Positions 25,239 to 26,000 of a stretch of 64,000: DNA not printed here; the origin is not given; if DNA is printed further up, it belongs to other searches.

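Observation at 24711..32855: Split chromosomal type IV pilin-like locus with no assembly machinery anywhere in the window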

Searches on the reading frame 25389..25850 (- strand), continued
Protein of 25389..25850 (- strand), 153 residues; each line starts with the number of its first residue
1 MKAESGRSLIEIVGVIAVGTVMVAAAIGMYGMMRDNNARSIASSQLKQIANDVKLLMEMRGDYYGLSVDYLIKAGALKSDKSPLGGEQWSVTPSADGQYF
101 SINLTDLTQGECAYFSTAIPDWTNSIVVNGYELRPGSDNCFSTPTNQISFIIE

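Call 40: fold_search(model_id=the predicted structure, library=pdb)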
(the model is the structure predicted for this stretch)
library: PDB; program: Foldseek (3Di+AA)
matches with E <= 10: 313; with E <= 0.001: 9
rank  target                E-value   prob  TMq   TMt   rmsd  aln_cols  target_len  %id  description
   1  8uhf_E                2.9e-05  1.00  0.70  0.58   5.0       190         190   19  Cryo-EM of Vibrio cholerae toxin co-regulated pilus - asymmetric reconstruction (released 2023-12-06)
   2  8uhf_H                7.5e-05  1.00  0.72  0.60   4.6       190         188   17  Cryo-EM of Vibrio cholerae toxin co-regulated pilus - asymmetric reconstruction (released 2023-12-06)
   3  8uhf_A                9.7e-05  1.00  0.71  0.59   4.1       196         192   15  Cryo-EM of Vibrio cholerae toxin co-regulated pilus - asymmetric reconstruction (released 2023-12-06)
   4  8uhf_F                1.2e-04  1.00  0.67  0.55   4.6       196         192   17  Cryo-EM of Vibrio cholerae toxin co-regulated pilus - asymmetric reconstruction (released 2023-12-06)
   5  8uhf_I                1.3e-04  1.00  0.68  0.56   4.2       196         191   16  Cryo-EM of Vibrio cholerae toxin co-regulated pilus - asymmetric reconstruction (released 2023-12-06)
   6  8uhf_B                1.4e-04  1.00  0.72  0.57   5.0       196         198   16  Cryo-EM of Vibrio cholerae toxin co-regulated pilus - asymmetric reconstruction (released 2023-12-06)
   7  9iuf_A                4.4e-04  1.00  0.69  0.53   6.4       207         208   14  Cryo-EM structure of the type IVb pilus from enterotoxigenic Escherichia coli (released 2025-05-28)
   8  3hrv_A                8.2e-04  1.00  0.57  0.51   4.7       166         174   16  Crystal structure of TcpA, a Type IV pilin from Vibrio cholerae El Tor biotype (released 2010-06-16)
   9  8uhf_D                9.3e-04  1.00  0.68  0.56   5.0       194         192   18  Cryo-EM of Vibrio cholerae toxin co-regulated pilus - asymmetric reconstruction (released 2023-12-06)
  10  3hrv_B                1.3e-03  1.00  0.60  0.55   4.5       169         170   16  Crystal structure of TcpA, a Type IV pilin from Vibrio cholerae El Tor biotype (released 2010-06-16)
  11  1oqv_A                1.7e-03  1.00  0.59  0.54   4.7       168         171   17  Structure of TcpA, the Type IV pilin subunit from the toxin co-regulated pilus of Vibrio cholerae classical biotype (released 2003-06-03)
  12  3s0t_B                2.1e-03  1.00  0.53  0.46   7.4       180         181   14  Crystal structure of the CofA Type IV pilin subunit from enterotoxigenic E. coli (released 2012-04-11)
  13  3s0t_A                8.9e-03  1.00  0.55  0.47   6.8       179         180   12  Crystal structure of the CofA Type IV pilin subunit from enterotoxigenic E. coli (released 2012-04-11)
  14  3vor                  3.8e-02  1.00  0.56  0.48   6.9       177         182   14  Crystal Structure Analysis of the CofA (released 2012-09-26)
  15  1q5f_MODEL_1_A        5.8e-02  0.84  0.43  0.42   6.6       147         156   20  NMR Structure of Type IVb pilin (PilS) from Salmonella typhi (released 2004-07-27)
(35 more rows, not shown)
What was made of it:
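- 25389..25850 (-): Major type IVb-like pilin (PilS-like), 153 aa. Six-residue leader MKAESG, then RSLIE. Two invariant Cys (C112, C140). Foldseek top hits are TcpA (E=3e-5, TM 0.70), the ETEC type IVb pilus, CofA and PilS (call 40).
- On Type IV pilin / class III signal peptide proteins: Foldseek hits TcpA, CofA and PilS (call 40).
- Closest known: Enteric type IVb pili TCP. Same: Best structural matches of the major pilin are TcpA and CofA (call 40).
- Foldseek top hits are the type IVb pilins TcpA, ETEC type IVb pilus/CofA and PilS (call 40).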

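Call 41: find_encoding_contigs(protein=P0177, flank=10000, max_places=2)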
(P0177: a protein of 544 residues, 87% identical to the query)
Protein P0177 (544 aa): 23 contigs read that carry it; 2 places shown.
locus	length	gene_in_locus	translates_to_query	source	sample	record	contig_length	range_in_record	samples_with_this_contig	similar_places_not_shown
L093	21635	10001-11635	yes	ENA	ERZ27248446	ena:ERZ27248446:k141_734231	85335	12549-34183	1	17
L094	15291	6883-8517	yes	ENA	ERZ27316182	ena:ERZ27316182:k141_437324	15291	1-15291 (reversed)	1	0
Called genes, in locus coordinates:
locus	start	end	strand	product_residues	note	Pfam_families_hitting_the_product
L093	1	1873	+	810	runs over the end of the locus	PF27097:VirB4_TrbE_N (weak), PF03135:CagE_TrbE_VirB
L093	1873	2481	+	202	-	-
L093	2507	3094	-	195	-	PF13505:OMP_b-brl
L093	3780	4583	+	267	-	PF04028:DUF374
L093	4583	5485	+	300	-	PF02606:LpxK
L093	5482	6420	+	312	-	PF03331:LpxC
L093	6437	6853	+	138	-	-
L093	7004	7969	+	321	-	-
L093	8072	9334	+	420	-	PF06864:PAP_PilO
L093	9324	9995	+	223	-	-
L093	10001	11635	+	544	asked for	PF00437:T2SSE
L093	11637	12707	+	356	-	PF00482:T2SSF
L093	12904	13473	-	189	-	-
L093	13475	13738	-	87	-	-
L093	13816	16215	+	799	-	PF02518:HATPase_c, PF00204:DNA_gyraseB, PF01751:Toprim, PF00986:DNA_gyraseB_C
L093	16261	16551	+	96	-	-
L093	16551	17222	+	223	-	-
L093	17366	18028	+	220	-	PF03167:UDG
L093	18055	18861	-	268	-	-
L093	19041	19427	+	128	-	PF06835:LptC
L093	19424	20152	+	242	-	PF00005:ABC_tran, PF13304:AAA_21 (faint)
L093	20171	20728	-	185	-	PF09411:PagL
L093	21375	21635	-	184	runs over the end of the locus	-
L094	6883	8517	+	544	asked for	PF00437:T2SSE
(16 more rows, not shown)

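Call 42: find_encoding_contigs(protein=P0211, flank=10000, max_places=2)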
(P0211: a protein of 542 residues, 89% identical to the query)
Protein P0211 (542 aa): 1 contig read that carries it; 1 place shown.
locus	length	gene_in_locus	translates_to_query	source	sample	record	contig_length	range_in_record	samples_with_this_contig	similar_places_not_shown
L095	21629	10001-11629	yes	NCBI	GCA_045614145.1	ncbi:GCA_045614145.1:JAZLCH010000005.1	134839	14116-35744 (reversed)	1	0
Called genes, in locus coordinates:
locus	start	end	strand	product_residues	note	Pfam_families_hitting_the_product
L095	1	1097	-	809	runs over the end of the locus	PF27097:VirB4_TrbE_N, PF03135:CagE_TrbE_VirB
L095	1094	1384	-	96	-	PF05101:VirB3 (faint)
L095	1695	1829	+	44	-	PF00444:Ribosomal_L36 (weak)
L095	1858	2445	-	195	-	PF13505:OMP_b-brl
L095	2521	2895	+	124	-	-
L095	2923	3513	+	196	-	PF00908:dTDP_sugar_isom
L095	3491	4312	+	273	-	PF01370:Epimerase, PF04321:RmlD_sub_bind, PF01073:3Beta_HSD, PF02719:Polysacc_synt_2, PF16363:GDP_Man_Dehyd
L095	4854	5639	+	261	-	PF04028:DUF374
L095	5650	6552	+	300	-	PF02606:LpxK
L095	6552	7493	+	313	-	PF03331:LpxC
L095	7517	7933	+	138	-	-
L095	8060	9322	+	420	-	PF06864:PAP_PilO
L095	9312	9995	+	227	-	-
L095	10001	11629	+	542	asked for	PF00437:T2SSE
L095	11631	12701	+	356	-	PF00482:T2SSF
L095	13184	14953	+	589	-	PF01336:tRNA_anti-codon, PF00152:tRNA-synt_2, PF02938:GAD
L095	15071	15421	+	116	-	-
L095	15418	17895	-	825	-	PF05170:AsmA (faint)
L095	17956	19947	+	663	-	PF00270:DEAD (weak), PF04851:ResIII, PF17757:UvrB_inter, PF27431:UvrB_3rd, PF00271:Helicase_C, PF12344:UvrB, PF02151:UVR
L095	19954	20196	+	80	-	-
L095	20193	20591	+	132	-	PF02367:TsaE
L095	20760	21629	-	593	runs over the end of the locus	PF11104:PilM_2 (faint), PF14450:FtsA (weak), PF00834:Ribul_P_3_epim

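Call 53: search_dna_similar(query=L049:11962-13266:+, collection=plasmids, mode=protein, max_evalue=0.001, max_rows=15)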
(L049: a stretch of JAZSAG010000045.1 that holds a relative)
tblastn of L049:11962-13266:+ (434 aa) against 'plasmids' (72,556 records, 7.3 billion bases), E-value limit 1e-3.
Records with a match: 22; places in all: 22; records where one place covers at least 80% of the query: 1.
Best place of each record, by identity: <60% 22.
By first word of the organism name: Escherichia 7; Burkholderia 3; Pseudomonas 3; Bordetella 2; Bosea 2; Hydrogenophaga 1; Salmonella 1; Polaromonas 1; Methylorubrum 1; Methylovorus 1.
By predicted mobility (MOB-suite, as given by PLSDB): conjugative 8; mobilizable 7; non-mobilizable 7.
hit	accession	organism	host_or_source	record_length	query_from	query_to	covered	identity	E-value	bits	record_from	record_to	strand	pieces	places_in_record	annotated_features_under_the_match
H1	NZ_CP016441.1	Bordetella pseudohinzii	mouse-C57Bl/6J,Bronchal aveolar lavage ...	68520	5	362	82%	25.8%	6e-10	69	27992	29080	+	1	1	pilO2: type 4b pilus protein PilO2 | PilN family type IVB pilus formation outer membrane protein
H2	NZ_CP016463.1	Bosea sp. RAC05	Microbial isolate,Algal phycosphere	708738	19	298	65%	27.8%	6e-14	82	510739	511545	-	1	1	pilO2: type 4b pilus protein PilO2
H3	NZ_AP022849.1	Bosea sp. ANAM02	Callyspongia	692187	9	306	69%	25.5%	3e-11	74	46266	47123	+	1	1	pilO2: type 4b pilus protein PilO2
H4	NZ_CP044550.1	Hydrogenophaga sp. BPS33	-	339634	17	316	69%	24.7%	4e-10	70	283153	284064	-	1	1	pilO2: type 4b pilus protein PilO2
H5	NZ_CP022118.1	Salmonella enterica subsp. enterica serovar Macclesfield ...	-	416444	19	316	69%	22.9%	4e-10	70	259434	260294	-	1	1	pilO2: type 4b pilus protein PilO2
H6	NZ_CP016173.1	Bordetella flabilis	Homo sapiens,sputum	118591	19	328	71%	22.0%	5e-4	50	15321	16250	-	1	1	pilO2: type 4b pilus protein PilO2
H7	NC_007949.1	Polaromonas sp. JS666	-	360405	10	301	67%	23.3%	3e-4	51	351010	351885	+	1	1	pilO2: type 4b pilus protein PilO2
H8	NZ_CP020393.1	Burkholderia vietnamiensis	Environment,oryza sativa, rhizosphere ...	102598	18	315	69%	21.9%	8e-4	49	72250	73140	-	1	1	pilO2: type 4b pilus protein PilO2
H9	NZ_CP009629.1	Burkholderia vietnamiensis LMG 10929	Oryza sativa, rhizosphere soil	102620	18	315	69%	21.9%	8e-4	49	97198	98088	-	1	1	pilO2: type 4b pilus protein PilO2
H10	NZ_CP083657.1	Burkholderia vietnamiensis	-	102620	18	315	69%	21.9%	8e-4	49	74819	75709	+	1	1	pilO2: type 4b pilus protein PilO2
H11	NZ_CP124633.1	Pseudomonas aeruginosa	Homo sapiens,Wound/Abscess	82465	19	301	65%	22.9%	6e-4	50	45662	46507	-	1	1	pilO2: type 4b pilus protein PilO2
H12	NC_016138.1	Pseudomonas aeruginosa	-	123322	19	301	65%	22.9%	6e-4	50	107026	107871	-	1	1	pilO2: type 4b pilus protein PilO2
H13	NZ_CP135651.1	Escherichia coli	-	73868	12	228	50%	23.4%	3e-8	64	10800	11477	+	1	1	hypothetical protein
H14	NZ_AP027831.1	Escherichia coli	Homo sapiens,whole organism,feces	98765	12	228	50%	23.4%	4e-8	64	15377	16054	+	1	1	type 4b pilus protein PilO2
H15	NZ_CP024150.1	Escherichia coli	single cell,clinical patient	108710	12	228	50%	23.4%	4e-8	64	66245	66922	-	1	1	type 4b pilus protein PilO2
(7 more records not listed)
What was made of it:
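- The PilO protein matches 'type 4b pilus protein PilO2' on plasmids (call 53).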

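Call 54: search_protein_families(library=pfam, proteins=[L093:6437-6853:+, L093:7004-7969:+, L093:9324-9995:+, L093:12904-13473:-, L093:13475-13738:-, L093:16261-16551:+, L093:16551-17222:+, L093:18055-18861:-, L093:1873-2481:+, L095:15071-15421:+], max_evalue=1)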
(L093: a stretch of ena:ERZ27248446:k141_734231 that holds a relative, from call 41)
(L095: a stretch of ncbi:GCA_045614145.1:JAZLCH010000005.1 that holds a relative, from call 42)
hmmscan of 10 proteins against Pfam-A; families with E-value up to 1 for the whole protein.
L093:6437-6853:+ (138 aa): 1 family
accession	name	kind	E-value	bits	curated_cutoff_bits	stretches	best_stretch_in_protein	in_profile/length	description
PF08139.17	LPAM_1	-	0.03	15.2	20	1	1-18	1-18/18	Prokaryotic membrane lipoprotein lipid attachment site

L093:7004-7969:+ (321 aa): 1 family
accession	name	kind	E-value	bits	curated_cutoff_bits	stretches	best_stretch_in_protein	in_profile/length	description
PF09411.16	PagL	-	0.066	13.8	23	0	112-146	86-120/136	Lipid A 3-O-deacylase (PagL)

L093:9324-9995:+ (223 aa): 7 families
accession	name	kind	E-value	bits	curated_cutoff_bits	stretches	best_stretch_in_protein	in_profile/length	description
PF03961.19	FapA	-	0.0014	18.7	31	1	49-160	136-255/272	Flagellar Assembly Protein A beta solenoid domain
PF11068.13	YlqD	-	0.084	13.7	27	1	54-122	12-81/131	YlqD protein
PF23862.1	CdsD_C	-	0.094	13.2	27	1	185-212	25-50/56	CdsD C-terminal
PF17358.7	DUF5384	-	0.12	12.9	25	1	99-149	70-119/145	Family of unknown function (DUF5384)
PF24312.1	Ig-like_POM152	-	0.2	12.5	27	0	57-116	8-64/89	Nucleoporin POM152, Ig-like domain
PF10186.14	ATG14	-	0.63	9.5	33.2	1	54-145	41-134/347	Vacuolar sorting 38 and autophagy-related subunit 14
PF11656.13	DUF3811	-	0.66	10.8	23.5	0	53-131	7-82/88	YjbD family (DUF3811)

L093:12904-13473:- (189 aa): 0 families

L093:13475-13738:- (87 aa): 1 family
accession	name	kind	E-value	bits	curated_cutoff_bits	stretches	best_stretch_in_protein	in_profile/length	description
PF03433.18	EspA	-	0.11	12.8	23.4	1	9-50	109-149/180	EspA-like secreted protein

L093:16261-16551:+ (96 aa): 15 families
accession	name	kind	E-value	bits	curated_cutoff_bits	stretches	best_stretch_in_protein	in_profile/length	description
PF23404.1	FAZ1_C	-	0.00038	20.9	27.6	1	11-30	2-21/35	FAZ1, C-terminal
PF16326.10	ABC_tran_CTD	-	0.00092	19.8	32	1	11-57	8-54/69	ABC transporter C-terminal domain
PF04102.17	SlyX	-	0.0019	19.2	30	1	50-92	2-44/67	SlyX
PF04065.20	Not3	-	0.0085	15.9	25.8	1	7-91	126-202/231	Not1 N-terminal domain, CCR4-Not complex component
PF03462.23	PCRF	-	0.023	14.9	24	1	23-79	1-57/194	PCRF domain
PF25450.1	Rab11-FIP3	-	0.032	15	31.9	0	42-91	52-101/125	Rab11-FIP3-like domain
PF13166.12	AAA_13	-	0.044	12.9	36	1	11-77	402-470/713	AAA domain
PF23991.1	DUF7310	-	0.046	14.7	40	0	14-34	40-60/83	Coiled-coil region of unknown function (DUF7310)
PF10473.14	CENP-F_leu_zip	-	0.074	13.6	34.5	1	10-38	79-107/140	Leucine-rich repeats of kinetochore protein Cenp-F/LEK1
PF04201.20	TPD52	-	0.089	13.5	25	1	11-36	4-29/108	Tumour protein D52 family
PF04799.18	Fzo_mitofusin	-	0.089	12.7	27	1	12-55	113-154/161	fzo-like conserved region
PF02465.23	FliD_N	-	0.12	13.5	24.8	0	3-33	10-40/97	Flagellar hook-associated protein 2 N-terminus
PF23886.1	DUF7239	-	0.21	12.3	24.6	0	7-45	14-52/112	Family of unknown function (DUF7239)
PF10458.14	Val_tRNA-synt_C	-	0.26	12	25.9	1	11-32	4-25/66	Valyl tRNA synthetase tRNA binding arm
PF16526.10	CLZ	-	0.42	11.5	26.7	1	10-58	23-70/71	C-terminal leucine zipper domain of cyclic nucleotide-gated channels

L093:16551-17222:+ (223 aa): 0 families

L093:18055-18861:- (268 aa): 1 family
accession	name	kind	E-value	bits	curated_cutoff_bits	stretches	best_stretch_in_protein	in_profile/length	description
PF07261.16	DnaB_2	-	0.046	13.9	22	1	72-98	45-71/74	Replication initiation and membrane attachment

L093:1873-2481:+ (202 aa): 1 family
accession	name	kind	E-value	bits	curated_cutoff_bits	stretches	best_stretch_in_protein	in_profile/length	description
PF02671.26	PAH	-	0.1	12.8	21.3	1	152-172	17-38/45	Paired amphipathic helix repeat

L095:15071-15421:+ (116 aa): 0 families

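Call 55: get_annotated_region(hit=H1, flank=10000)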
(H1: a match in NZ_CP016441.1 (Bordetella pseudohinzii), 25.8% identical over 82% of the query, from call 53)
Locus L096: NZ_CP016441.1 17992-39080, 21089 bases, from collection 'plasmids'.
description: Bordetella pseudohinzii strain HI4681 plasmid unnamed1, complete sequence
organism: Bordetella pseudohinzii (NCBI taxid 1331258)
taxonomy: Bacteria; Pseudomonadota; Betaproteobacteria; Burkholderiales; Alcaligenaceae; Bordetella; Bordetella pseudohinzii
host: -; source: mouse-C57Bl/6J,Bronchal aveolar lavage fluid mouse #1; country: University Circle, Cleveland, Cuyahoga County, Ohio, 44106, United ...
typing (MOB-suite, as given by PLSDB): mobilizable; replicon rep_cluster_1312; relaxase MOBP
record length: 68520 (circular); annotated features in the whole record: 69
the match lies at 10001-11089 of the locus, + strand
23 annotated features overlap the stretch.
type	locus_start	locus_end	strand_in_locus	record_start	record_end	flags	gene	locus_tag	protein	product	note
CDS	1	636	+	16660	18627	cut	-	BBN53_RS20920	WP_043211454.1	ParB/RepB/Spo0J family partition protein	-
CDS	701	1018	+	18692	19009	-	kleA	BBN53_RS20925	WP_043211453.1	stable inheritance protein KleA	-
CDS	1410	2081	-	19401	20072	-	-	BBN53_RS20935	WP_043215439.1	hypothetical protein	-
CDS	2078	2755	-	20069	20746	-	-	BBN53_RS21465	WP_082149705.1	P-loop NTPase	-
CDS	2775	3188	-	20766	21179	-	-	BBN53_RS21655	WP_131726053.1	hypothetical protein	-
CDS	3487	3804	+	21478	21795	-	mobA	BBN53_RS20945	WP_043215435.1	plasmid mobilization protein MobA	GO:0006355 - regulation of DNA-templated transcription [Evidence IEA]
CDS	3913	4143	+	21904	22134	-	-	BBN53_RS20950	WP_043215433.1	hypothetical protein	-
CDS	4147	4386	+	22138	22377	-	-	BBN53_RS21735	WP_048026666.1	hypothetical protein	-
CDS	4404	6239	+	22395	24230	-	traI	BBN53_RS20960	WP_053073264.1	TraI/MobA(P) family conjugative relaxase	-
CDS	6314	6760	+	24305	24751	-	-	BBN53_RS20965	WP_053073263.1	DotD/TraH family lipoprotein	-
CDS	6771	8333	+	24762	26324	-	-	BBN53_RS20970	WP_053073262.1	type IV secretory system conjugative DNA transfer family protein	-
CDS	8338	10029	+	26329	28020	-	-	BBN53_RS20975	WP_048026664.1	PilN family type IVB pilus formation outer membrane protein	GO:0009297 - pilus assembly [Evidence IEA]; GO:0009306 - protein secretion [Evidence IEA]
CDS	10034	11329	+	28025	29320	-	pilO2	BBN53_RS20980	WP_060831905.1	type 4b pilus protein PilO2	-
CDS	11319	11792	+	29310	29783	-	pilP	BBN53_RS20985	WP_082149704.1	type IV pilus biogenesis protein PilP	GO:0009297 - pilus assembly [Evidence IEA]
CDS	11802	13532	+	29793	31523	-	-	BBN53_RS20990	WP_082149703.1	ATPase, T2SS/T4P/T4SS family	-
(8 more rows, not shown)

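Call 63: find_related_loci(query=P0177, collection=metagenome_contigs, flank=10000)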
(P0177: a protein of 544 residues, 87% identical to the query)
Query P0177 (544 aa) in metagenome_contigs; peptide patterns used: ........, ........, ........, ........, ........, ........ (x = any residue, [..] = any of these).
187 stretches matched a pattern; 144 encode a relative of the query (tblastn E <= 1e-3); the best 80 are kept; 80 distinct loci.
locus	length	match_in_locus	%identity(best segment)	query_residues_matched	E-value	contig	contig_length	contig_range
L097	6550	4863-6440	92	18-544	0e+0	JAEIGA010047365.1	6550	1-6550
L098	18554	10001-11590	89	15-544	0e+0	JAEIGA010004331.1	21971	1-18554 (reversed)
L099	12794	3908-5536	85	1-544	0e+0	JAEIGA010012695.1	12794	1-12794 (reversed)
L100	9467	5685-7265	86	18-544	0e+0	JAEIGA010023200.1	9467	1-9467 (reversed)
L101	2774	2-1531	89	35-544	0e+0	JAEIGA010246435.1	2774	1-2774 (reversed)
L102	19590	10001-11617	82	5-544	0e+0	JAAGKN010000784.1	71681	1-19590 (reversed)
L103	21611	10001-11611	83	8-544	0e+0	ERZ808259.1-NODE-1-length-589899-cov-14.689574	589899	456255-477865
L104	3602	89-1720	81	1-544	0e+0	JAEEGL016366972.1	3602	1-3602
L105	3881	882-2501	81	1-544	0e+0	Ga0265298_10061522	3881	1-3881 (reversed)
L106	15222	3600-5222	82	4-544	0e+0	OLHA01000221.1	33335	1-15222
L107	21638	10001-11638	82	1-544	0e+0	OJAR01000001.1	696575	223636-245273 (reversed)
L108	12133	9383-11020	82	1-544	0e+0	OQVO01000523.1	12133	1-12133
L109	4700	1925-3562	82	1-544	0e+0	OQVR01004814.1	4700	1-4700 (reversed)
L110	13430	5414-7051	82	1-544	0e+0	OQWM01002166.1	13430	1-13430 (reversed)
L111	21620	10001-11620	82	6-544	0e+0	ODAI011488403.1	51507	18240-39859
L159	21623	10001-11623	75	1-544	0e+0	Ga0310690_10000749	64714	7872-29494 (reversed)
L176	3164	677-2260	77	18-544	0e+0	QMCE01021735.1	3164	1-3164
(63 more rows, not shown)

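Call 73: get_annotated_region(hit=H14, flank=11000)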
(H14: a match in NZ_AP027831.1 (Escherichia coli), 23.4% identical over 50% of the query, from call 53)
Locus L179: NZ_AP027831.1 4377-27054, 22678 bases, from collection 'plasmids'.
description: Escherichia coli strain 2017.17.03CC plasmid p2017.17.03CC_2, complete sequence
organism: Escherichia coli (NCBI taxid 562)
taxonomy: Bacteria; Pseudomonadota; Gammaproteobacteria; Enterobacterales; Enterobacteriaceae; Escherichia; Escherichia coli
host: -; source: Homo sapiens,whole organism,feces; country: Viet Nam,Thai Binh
typing (MOB-suite, as given by PLSDB): conjugative; replicon IncFIA,IncFII; relaxase MOBP,MOBP; mating-pair formation MPF_I
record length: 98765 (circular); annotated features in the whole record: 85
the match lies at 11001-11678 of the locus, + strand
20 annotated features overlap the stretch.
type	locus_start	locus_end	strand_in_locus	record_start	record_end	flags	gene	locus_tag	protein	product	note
CDS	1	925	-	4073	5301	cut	-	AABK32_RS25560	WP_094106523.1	IS3-like element IS2 family transposase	GO:0006313 - DNA transposition [Evidence IEA]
CDS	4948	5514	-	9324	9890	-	-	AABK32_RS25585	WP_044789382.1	hypothetical protein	-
CDS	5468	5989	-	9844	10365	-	-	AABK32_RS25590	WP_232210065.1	type II secretion system protein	-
CDS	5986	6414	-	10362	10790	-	-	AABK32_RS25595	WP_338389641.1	hypothetical protein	-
CDS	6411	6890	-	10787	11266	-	-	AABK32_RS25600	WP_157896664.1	hypothetical protein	-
CDS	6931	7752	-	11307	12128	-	-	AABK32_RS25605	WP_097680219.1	hypothetical protein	-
CDS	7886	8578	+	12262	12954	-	-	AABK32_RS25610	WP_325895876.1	type 4 pilus major pilin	-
CDS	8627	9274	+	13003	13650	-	-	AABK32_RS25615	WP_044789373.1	TcpQ domain-containing protein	-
CDS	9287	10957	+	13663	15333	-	-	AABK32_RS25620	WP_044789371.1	secretin N-terminal domain-containing protein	GO:0009297 - pilus assembly [Evidence IEA]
CDS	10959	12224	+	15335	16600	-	-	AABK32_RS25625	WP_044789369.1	type 4b pilus protein PilO2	-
CDS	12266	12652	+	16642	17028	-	-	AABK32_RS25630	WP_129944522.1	hypothetical protein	-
CDS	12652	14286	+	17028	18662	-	-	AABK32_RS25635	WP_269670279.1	ATPase, T2SS/T4P/T4SS family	-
CDS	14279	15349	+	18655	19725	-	-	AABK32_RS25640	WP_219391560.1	type II secretion system F family protein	-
CDS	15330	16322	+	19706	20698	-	-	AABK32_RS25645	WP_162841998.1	ATPase, T2SS/T4P/T4SS family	-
CDS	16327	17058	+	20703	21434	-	-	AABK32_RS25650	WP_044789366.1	A24 family peptidase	-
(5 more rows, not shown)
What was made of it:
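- Reference operons L096 and L179 show the same PilO2 - PilP - ATPase - platform order (calls 55, 73).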
